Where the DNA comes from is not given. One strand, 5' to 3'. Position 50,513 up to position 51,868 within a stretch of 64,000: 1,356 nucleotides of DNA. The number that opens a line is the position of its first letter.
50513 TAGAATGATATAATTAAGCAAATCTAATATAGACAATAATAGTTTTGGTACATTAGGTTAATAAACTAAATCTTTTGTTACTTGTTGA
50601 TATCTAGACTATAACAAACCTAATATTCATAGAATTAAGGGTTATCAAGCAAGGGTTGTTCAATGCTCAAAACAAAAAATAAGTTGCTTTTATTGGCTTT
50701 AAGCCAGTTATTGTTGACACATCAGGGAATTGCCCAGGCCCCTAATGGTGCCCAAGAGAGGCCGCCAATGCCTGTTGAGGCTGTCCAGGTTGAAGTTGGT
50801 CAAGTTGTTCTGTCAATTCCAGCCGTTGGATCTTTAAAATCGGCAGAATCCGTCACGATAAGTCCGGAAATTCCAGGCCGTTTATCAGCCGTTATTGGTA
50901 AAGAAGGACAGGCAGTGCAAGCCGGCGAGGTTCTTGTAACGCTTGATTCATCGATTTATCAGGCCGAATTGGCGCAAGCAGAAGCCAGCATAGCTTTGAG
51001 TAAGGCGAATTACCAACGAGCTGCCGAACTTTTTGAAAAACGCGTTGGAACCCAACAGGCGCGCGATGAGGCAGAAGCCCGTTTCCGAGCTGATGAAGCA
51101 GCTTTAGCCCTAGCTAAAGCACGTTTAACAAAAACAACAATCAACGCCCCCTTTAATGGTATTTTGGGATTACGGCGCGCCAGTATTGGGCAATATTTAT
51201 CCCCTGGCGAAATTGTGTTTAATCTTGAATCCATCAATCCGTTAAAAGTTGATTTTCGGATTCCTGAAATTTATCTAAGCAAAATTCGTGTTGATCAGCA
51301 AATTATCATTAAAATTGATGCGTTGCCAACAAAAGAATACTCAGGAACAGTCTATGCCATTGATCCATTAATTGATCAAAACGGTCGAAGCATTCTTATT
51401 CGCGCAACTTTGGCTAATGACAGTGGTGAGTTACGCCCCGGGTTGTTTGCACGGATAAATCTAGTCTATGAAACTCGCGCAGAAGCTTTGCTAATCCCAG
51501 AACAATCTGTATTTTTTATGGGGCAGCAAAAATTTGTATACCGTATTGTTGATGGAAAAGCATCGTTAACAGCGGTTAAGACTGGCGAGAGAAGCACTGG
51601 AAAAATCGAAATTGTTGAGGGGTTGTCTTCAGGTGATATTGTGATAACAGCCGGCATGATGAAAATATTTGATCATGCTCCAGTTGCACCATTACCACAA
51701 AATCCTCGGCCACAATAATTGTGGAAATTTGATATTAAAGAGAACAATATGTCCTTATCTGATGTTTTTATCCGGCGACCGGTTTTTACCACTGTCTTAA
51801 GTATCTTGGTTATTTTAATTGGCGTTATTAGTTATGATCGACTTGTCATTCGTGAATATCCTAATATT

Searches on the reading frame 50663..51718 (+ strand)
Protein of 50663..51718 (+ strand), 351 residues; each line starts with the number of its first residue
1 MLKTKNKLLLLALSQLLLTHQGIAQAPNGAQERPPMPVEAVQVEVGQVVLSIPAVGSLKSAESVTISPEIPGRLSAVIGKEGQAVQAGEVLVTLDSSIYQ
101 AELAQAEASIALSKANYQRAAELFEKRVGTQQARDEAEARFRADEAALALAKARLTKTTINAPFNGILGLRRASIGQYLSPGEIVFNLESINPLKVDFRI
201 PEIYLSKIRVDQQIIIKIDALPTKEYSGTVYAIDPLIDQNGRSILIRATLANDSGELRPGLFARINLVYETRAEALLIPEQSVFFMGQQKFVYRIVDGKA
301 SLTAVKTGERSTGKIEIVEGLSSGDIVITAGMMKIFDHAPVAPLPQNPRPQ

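Call 11: search_protein_families(library=pfam, proteins=[window:50663-51718:+])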
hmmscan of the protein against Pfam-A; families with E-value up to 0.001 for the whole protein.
window:50663-51718:+ (351 aa): 3 families
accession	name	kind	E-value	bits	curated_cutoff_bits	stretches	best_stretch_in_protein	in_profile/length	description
PF16576.10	HlyD_D23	-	7.8e-28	97.7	30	1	58-263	12-214/214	Barrel-sandwich domain of CusB or HlyD membrane-fusion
PF13437.12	HlyD_3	-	2.2e-15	57.7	22.2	1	159-260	1-106/106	HlyD family secretion protein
PF13533.13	Biotin_lipoyl_2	-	1.5e-05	25.2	29.8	1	64-95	1-32/32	Biotin-lipoyl like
